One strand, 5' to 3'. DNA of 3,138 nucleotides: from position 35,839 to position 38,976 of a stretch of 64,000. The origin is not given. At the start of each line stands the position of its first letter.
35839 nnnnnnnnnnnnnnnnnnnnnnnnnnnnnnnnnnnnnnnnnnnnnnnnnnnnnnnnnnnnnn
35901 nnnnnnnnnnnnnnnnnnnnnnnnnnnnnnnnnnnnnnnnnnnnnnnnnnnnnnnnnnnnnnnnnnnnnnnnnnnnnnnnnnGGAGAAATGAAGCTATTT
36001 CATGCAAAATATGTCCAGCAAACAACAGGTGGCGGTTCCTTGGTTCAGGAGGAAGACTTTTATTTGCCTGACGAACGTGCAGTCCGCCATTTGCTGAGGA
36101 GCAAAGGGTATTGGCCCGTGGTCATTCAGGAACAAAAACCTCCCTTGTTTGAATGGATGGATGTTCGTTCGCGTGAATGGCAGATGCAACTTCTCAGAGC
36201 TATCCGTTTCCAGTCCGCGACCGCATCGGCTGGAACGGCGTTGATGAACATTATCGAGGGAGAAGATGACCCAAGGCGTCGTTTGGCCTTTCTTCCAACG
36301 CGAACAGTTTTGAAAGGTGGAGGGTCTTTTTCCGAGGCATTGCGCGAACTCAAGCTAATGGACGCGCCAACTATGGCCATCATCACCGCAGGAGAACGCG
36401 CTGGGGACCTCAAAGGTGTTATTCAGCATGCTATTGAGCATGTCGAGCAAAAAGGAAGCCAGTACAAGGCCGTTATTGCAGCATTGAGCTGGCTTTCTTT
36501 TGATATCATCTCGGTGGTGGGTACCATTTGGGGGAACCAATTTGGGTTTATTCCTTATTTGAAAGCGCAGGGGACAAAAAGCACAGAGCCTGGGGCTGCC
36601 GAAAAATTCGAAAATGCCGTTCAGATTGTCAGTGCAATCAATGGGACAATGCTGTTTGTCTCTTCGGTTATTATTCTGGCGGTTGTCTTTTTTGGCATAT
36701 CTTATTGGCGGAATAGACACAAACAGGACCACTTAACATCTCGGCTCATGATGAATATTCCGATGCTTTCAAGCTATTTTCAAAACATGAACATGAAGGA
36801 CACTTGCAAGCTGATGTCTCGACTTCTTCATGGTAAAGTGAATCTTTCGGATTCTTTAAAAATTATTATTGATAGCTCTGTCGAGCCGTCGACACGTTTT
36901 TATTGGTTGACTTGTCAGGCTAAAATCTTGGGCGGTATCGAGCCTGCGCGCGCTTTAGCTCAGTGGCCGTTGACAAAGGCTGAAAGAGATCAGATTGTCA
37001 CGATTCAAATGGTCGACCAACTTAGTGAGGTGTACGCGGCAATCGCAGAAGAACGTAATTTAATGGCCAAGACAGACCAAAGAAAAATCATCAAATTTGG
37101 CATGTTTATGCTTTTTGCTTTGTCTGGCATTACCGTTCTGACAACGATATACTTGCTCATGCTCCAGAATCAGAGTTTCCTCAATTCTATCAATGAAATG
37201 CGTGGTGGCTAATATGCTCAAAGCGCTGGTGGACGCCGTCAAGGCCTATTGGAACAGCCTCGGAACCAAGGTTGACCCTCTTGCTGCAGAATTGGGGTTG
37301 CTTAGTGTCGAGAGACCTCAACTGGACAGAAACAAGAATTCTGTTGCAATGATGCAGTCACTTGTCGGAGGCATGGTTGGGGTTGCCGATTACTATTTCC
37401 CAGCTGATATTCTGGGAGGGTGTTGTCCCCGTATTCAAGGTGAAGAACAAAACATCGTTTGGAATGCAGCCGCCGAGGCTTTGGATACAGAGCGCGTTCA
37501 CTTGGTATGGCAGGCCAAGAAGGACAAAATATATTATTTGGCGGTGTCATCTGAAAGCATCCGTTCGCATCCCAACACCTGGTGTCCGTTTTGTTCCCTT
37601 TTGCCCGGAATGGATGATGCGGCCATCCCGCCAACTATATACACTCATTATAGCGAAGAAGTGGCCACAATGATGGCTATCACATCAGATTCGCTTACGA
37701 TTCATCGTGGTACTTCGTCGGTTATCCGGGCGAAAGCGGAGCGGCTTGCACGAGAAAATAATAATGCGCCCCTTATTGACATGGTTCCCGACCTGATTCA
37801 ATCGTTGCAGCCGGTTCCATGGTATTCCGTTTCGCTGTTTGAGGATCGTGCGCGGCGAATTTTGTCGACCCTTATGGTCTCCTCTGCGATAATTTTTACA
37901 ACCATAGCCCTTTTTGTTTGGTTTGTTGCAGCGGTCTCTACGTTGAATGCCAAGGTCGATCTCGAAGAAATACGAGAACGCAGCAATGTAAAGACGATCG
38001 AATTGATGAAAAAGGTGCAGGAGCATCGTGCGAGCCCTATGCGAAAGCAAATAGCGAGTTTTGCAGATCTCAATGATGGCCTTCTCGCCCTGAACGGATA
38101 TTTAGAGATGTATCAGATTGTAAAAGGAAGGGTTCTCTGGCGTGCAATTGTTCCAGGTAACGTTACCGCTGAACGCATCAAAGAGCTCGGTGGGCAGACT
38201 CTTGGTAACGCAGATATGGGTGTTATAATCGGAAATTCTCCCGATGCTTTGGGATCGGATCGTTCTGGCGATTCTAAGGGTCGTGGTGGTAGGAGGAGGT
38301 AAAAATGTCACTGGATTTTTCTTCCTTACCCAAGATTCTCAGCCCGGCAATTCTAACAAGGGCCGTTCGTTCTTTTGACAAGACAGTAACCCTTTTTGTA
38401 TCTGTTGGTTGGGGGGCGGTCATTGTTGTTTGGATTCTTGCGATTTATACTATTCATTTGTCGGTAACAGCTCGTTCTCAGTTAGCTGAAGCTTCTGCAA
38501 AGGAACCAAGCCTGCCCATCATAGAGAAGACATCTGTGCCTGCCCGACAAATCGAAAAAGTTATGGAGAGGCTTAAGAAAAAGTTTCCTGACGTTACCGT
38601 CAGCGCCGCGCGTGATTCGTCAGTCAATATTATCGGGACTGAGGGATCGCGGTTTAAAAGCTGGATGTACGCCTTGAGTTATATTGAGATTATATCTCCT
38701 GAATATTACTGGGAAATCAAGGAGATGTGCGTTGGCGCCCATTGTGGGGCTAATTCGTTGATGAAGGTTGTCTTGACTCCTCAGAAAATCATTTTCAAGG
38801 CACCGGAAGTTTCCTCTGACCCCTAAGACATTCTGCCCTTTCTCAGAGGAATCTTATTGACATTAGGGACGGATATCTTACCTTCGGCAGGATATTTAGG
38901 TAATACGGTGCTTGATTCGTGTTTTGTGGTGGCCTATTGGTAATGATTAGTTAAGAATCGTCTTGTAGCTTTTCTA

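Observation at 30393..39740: Compact, non-canonically ordered T2SS / type IV filament-like cluster in an alphaproteobacterium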

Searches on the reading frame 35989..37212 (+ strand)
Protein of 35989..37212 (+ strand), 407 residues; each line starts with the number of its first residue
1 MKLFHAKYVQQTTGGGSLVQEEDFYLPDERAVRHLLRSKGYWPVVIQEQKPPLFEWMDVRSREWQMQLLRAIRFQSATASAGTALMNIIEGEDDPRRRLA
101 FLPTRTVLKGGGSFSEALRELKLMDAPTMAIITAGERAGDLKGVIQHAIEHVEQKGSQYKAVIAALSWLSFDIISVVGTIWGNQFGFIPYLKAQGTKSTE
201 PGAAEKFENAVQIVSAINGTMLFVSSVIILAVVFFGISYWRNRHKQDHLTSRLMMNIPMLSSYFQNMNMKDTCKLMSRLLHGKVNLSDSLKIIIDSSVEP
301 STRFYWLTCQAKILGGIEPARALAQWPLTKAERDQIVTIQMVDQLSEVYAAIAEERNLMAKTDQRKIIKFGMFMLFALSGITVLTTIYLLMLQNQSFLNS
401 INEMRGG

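Call 4: search_protein_families(library=pfam, proteins=[window:35989-37212:+], max_evalue=0.1)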
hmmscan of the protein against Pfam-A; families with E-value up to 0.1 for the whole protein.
window:35989-37212:+ (407 aa): 2 families
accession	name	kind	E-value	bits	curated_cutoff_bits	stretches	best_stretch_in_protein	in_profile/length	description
PF00482.28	T2SSF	-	1.3e-13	51.4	25.2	2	273-392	2-124/125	Type II secretion system (T2SS), protein F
PF11368.13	DUF3169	-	0.00057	20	31.6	1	163-255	48-146/250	Protein of unknown function (DUF3169)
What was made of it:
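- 35989..37212 (+): Polytopic inner-membrane platform protein (divergent GspF/PilC family). T2SSF 51.4 bits with two stretches (call 4).
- Checked: 35989-37212 (+): platform, T2SSF 51.4 bits (call 4).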

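Call 5: search_protein_families(library=ncbifam, proteins=[window:35989-37212:+], max_evalue=0.1)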
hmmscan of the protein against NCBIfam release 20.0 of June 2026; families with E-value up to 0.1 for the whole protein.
window:35989-37212:+ (407 aa): 8 families
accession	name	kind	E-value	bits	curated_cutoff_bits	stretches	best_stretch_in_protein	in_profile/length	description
NF041012.2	T4P_ComGB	equivalog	2e-13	50.4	240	1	106-338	43-270/332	competence type IV pilus assembly protein ComGB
TIGR02120.1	GspF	equivalog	2e-08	33.9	424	1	28-295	21-294/401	type II secretion system inner membrane protein GspF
NF007861.0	PRK10573.1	equivalog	2.3e-06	26.9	401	1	57-337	49-333/401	protein transport protein HofC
NF052606.1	T4PiliAsmPilCMyx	equivalog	2.4e-06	26.6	700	1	27-302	41-318/419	type IV pilus assembly protein PilC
NF052607.1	T4PiliAsmPilCThrm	equivalog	4.8e-05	22.6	700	1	104-293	108-295/406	type IV pilus assembly protein PilC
NF038389.1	ArsS_fam_HK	equivalog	0.0013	18.3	250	1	220-401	8-161/403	ArsS family sensor histidine kinase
NF047826.1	T3SSXpsF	equivalog_domain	0.0013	17.6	650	1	83-248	87-246/405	type II secretion system protein XpsF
NF007722.0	PRK10414.1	equivalog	0.064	12.7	402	1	148-222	121-194/244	tol-pal system-associated acyl-CoA thioesterase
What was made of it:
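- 35989..37212 (+): ComGB 50 and GspF 34 bits (call 5).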

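Call 99: search_solved_structures(query=window:35989-37212:+, max_evalue=0.01)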
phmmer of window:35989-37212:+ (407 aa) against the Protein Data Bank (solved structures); distinct sequences matched with E-value up to 0.01: 1.
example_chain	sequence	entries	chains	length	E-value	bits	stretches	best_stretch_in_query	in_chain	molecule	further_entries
2whn_A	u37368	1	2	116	0.0099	18.1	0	86-153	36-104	PILUS ASSEMBLY PROTEIN PILC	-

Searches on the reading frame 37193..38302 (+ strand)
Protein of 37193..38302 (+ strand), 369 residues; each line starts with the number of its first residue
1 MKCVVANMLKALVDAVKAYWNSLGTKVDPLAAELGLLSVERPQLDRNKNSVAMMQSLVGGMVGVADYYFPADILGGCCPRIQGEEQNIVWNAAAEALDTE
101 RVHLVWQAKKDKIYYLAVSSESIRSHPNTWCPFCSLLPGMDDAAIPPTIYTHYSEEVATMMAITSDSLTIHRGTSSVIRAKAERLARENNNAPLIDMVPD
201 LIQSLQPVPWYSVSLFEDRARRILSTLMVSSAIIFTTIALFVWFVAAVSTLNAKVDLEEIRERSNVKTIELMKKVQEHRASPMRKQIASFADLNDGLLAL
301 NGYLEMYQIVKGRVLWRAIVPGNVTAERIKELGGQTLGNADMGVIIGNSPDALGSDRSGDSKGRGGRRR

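Call 4: search_protein_families(library=pfam, proteins=[window:37193-38302:+], max_evalue=0.1)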
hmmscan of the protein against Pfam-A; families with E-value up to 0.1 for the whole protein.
window:37193-38302:+ (369 aa): 0 families

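Call 5: search_protein_families(library=ncbifam, proteins=[window:37193-38302:+], max_evalue=0.1)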
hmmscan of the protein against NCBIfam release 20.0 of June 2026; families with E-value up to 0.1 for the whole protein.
window:37193-38302:+ (369 aa): 0 families

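Call 28: search_solved_structures(query=A2, max_evalue=10)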
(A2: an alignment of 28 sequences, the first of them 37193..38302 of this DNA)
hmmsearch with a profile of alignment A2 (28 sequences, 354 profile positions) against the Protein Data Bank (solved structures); distinct sequences matched with E-value up to 10: 1.
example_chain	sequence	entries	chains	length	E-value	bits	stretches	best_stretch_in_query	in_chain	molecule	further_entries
6i9k_A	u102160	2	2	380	0.92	11.7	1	174-244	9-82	Kumopsin1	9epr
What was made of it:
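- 37214..38302 (+): Bitopic assembly protein: a cytoplasmic BfpC/PilO2/GspL-like domain, a TM helix with coiled coil, and a periplasmic ferredoxin-like domain. No Pfam or PDB sequence hit (calls 4, 28).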

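Call 36: find_homologous_proteins(query=window:37193-38302:+, max_evalue=0.001)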
Query window:37193-38302:+ (369 aa): 217 proteins with E <= 0.001 among 8000 candidates; the best 120 are listed.
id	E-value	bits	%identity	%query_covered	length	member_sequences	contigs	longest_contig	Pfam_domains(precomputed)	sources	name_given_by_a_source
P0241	1.4e-239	812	100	99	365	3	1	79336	-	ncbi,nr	ncbi:MAG: hypothetical protein RBT70_06740 [Alphaproteobacteria bacterium]|nr:hypothetical protein [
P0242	4.2e-145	502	63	92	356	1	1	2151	-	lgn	-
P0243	3.0e-141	489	61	94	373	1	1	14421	-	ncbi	-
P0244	6.9e-138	478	57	100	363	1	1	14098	-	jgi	-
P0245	1.7e-137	477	59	94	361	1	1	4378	-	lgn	-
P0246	1.0e-136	474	59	97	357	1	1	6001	-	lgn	-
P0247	1.1e-136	474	57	99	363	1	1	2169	-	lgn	-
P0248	2.0e-135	470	58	96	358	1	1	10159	-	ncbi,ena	-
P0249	8.0e-133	461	59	89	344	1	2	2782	-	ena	-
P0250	1.8e-131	457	59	96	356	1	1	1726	-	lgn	-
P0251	2.3e-131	456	59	89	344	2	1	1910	-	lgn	-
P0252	3.3e-131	456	58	94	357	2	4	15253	-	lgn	-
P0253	5.8e-131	455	63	82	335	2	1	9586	-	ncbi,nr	ncbi:MAG TPA: hypothetical protein DD400_05375 [Rhodospirillaceae bacterium]|nr:hypothetical protein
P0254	1.9e-130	453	57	95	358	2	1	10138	-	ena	-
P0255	2.0e-130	453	56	95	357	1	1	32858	-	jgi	-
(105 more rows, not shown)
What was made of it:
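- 37214..38302 (+): 217 homologs, all unnamed (call 36).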

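Call 49: predict_structure(alignment_id=A6)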
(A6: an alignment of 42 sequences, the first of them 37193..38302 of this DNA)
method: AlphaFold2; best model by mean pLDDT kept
length: 369 residues; sequences in the alignment: 42
mean_pLDDT: 80.3   pTM: 0.48
mean pLDDT of the five models: 80.3, 75.7, 72.5, 70.9, 70.8
residues with pLDDT >= 90: 154; 70-90: 127; 50-70: 50; < 50: 38
segments of 3 or more residues with pLDDT < 50: 26-28, 37-55, 57-66
pLDDT, mean of each block of 10 residues (from residue 1): 72 80 53 51 41 45 50 83 78 76 87 87 60 91 96 90 94 95 97 94 86 72 91 98 95 79 85 72 81 95 93 93 95 95 94 70 52
secondary structure, 60 per line:
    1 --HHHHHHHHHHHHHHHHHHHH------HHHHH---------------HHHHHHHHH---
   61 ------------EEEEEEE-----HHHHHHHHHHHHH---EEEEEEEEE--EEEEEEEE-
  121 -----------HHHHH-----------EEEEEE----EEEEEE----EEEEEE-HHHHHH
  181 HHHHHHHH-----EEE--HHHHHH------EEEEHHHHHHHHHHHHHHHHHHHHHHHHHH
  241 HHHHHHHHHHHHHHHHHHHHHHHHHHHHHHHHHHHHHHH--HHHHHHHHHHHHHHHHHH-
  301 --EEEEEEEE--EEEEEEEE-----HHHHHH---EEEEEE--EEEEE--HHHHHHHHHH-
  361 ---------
elements in order: H3-22 H29-33 H49-57 E73-79 H85-97 E101-109 E112-119 H132-136 E148-153 E158-163 E168-173 H175-188 E194-196 H199-204 E211-214 H215-279 H282-299 E303-310 E313-320 H326-331 E335-340 E343-347 H350-359
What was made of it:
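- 37214..38302 (+): AF2 model pLDDT 80 (call 49).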

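Call 95: search_protein_representatives(alignment_id=A6)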
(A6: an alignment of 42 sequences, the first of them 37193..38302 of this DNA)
Query: 42 sequences, 359 profile positions. Proteins with E-value up to 0.001 (for the whole library): 194; up to 1e-10: 85; up to 1e-30: 31. The best 150 are listed.
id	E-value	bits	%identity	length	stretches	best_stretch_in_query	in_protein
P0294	6.5e-168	574.9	-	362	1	20-355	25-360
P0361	1.8e-123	428.7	-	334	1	54-355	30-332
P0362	1.0e-113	396.6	-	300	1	133-355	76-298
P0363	5.5e-102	358.0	-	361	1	53-350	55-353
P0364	1.2e-101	356.9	-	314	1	49-353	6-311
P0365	2.1e-96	339.6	-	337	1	35-356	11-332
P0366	2.0e-78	280.5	-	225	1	137-353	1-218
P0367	2.8e-74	266.9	-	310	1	61-343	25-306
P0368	5.3e-74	266.0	-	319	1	48-346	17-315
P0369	3.1e-71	256.8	-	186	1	174-358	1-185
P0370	5.2e-70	252.8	-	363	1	64-344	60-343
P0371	1.2e-69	251.6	-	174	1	25-176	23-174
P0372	1.8e-58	214.9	-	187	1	167-346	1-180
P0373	3.4e-56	207.4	-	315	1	65-344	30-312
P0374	1.7e-53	198.5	-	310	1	47-338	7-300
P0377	5.0e-43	164.1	-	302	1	58-341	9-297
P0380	3.2e-41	158.1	-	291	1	63-345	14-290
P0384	1.1e-32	130.1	-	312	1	62-345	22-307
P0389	1.3e-31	126.5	-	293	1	65-345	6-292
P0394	7.8e-28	114.1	-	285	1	62-345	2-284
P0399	4.5e-25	105.0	-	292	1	64-343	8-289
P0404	6.2e-23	98.0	-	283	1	65-336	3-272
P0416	1.5e-19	86.8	-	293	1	62-348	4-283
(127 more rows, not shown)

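Call 96: list_cluster_members(proteins=[P0367, P0373, P0377, P0380, P0384, P0389, P0394, P0399, P0404, P0416])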
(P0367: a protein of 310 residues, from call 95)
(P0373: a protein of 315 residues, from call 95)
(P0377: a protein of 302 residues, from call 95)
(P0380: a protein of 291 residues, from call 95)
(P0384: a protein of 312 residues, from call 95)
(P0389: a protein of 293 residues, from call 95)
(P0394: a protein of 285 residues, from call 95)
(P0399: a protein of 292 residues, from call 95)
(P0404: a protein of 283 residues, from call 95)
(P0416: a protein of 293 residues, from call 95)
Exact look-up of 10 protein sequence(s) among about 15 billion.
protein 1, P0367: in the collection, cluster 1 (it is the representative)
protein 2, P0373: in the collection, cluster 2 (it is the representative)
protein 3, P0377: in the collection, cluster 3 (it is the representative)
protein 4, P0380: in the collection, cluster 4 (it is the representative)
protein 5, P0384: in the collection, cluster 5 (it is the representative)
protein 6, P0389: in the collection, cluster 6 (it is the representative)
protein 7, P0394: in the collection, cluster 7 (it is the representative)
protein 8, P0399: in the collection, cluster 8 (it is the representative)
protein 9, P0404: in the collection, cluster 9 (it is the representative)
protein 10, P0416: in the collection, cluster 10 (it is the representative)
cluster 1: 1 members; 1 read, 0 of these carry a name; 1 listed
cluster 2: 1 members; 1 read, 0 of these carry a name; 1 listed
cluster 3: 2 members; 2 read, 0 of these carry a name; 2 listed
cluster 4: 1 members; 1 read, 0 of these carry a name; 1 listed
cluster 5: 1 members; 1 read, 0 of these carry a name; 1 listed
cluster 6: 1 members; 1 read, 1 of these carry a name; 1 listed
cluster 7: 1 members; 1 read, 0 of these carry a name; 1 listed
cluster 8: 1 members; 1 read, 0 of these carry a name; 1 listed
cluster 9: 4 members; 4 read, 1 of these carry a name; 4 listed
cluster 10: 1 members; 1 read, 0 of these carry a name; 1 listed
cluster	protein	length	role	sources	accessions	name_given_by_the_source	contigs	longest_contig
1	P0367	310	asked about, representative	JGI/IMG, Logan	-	-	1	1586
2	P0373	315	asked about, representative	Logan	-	-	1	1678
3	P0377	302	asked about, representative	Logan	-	-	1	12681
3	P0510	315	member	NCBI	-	-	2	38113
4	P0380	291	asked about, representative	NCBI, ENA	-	-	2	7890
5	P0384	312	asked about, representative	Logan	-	-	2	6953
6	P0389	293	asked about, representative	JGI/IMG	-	hypothetical protein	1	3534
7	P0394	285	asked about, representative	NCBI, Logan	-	-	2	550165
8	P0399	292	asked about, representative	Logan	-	-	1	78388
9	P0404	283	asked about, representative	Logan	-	-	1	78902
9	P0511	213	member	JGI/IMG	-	hypothetical protein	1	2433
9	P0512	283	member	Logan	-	-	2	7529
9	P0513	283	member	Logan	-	-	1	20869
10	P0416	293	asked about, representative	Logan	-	-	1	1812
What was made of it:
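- Tried and rejected: Cluster look-up of distant relatives of the bitopic protein gave no organism names (call 96).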

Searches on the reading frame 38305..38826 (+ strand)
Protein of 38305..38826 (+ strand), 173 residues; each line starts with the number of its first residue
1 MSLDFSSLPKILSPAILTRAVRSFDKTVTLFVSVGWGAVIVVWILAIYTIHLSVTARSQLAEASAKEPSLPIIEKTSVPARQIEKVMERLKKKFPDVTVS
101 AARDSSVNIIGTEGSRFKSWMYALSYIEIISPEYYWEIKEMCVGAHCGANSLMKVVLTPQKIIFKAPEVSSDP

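Call 4: search_protein_families(library=pfam, proteins=[window:38305-38826:+], max_evalue=0.1)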
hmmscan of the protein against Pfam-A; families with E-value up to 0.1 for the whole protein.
window:38305-38826:+ (173 aa): 0 families

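Call 5: search_protein_families(library=ncbifam, proteins=[window:38305-38826:+], max_evalue=0.1)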
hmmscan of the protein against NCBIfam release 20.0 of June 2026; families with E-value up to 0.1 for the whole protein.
window:38305-38826:+ (173 aa): 1 family
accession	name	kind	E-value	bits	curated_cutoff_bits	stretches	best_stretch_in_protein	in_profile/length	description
NF050798.1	TF_FtsR_Actino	equivalog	0.07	13.2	150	0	82-102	2-22/223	transcriptional regulator FtsR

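Call 29: search_solved_structures(query=A3, max_evalue=10)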
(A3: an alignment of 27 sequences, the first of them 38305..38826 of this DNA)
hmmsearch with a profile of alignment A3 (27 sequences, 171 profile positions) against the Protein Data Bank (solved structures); distinct sequences matched with E-value up to 10: 10.
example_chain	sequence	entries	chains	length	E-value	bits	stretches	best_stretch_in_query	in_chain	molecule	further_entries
2n2t_A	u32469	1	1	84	0.65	12.5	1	77-118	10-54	OR303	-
4h4c_A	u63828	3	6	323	1.5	11.4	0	67-97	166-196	4-hydroxy-3-methylbut-2-enyl diphosphate reductase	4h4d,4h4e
3ean_A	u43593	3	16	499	1.7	11.1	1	110-161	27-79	Thioredoxin reductase 1 | Thioredoxin reductase 1, cytoplasmic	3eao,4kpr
3urk_A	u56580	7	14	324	1.8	11.1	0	67-97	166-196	4-hydroxy-3-methylbut-2-enyl diphosphate reductase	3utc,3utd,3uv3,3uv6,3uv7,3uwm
3ke8_A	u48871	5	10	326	1.9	11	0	67-97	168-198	4-hydroxy-3-methylbut-2-enyl diphosphate reductase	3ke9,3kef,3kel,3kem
3t0f_A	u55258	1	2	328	1.9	11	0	67-97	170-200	4-hydroxy-3-methylbut-2-enyl diphosphate reductase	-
4eb3_A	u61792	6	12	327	2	10.9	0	67-97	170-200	4-hydroxy-3-methylbut-2-enyl diphosphate reductase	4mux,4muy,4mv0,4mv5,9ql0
3f7t_A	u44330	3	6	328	2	10.9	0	67-97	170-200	4-hydroxy-3-methylbut-2-enyl diphosphate reductase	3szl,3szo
3szu_A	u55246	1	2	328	2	10.9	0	67-97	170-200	4-hydroxy-3-methylbut-2-enyl diphosphate reductase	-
3zgl_A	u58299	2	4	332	2.1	10.9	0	67-97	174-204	4-HYDROXY-3-METHYLBUT-2-ENYL DIPHOSPHATE REDUCTASE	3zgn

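Call 53: search_protein_families(library=pfam, alignment_id=A3, max_evalue=0.1)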
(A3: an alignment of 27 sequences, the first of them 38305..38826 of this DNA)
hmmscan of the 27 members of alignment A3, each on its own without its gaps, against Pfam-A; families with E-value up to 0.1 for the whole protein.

A. member 1, window:38305-38826:+ (173 aa): 0 families

B. families by the number of members that match (of 27 scanned): 10 families
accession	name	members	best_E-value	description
PF13400.11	Tad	4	0.071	Putative Flp pilus-assembly TadE/G-like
PF00561.26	Abhydrolase_1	2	0.0017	alpha/beta hydrolase fold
PF07146.16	DUF1389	1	0.011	Protein of unknown function (DUF1389)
PF24264.1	DUF7465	1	0.053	Family of unknown function (DUF7465)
PF02268.21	TFIIA_gamma_N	1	0.063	Transcription initiation factor IIA, gamma subunit, helical domain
PF08882.16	Acetone_carb_G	1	0.067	Acetone carboxylase gamma subunit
PF12832.13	MFS_1_like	1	0.068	MFS_1 like family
PF00420.29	Oxidored_q2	1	0.079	NADH-ubiquinone/plastoquinone oxidoreductase chain 4L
PF05656.20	DUF805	1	0.087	Protein of unknown function (DUF805)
PF12814.13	Mcp5_PH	1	0.097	Meiotic cell cortex C-terminal pleckstrin homology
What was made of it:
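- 38305..38826 (+): Small bitopic protein (N-in, one TM, about 120 aa periplasmic domain with two invariant Cys). It sits where a GspM/PilO-like partner would sit. No family or PDB hit (calls 4, 5, 29, 53).
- Checked: 38305-38826 (+): small bitopic protein with no family match (calls 4, 5, 53).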
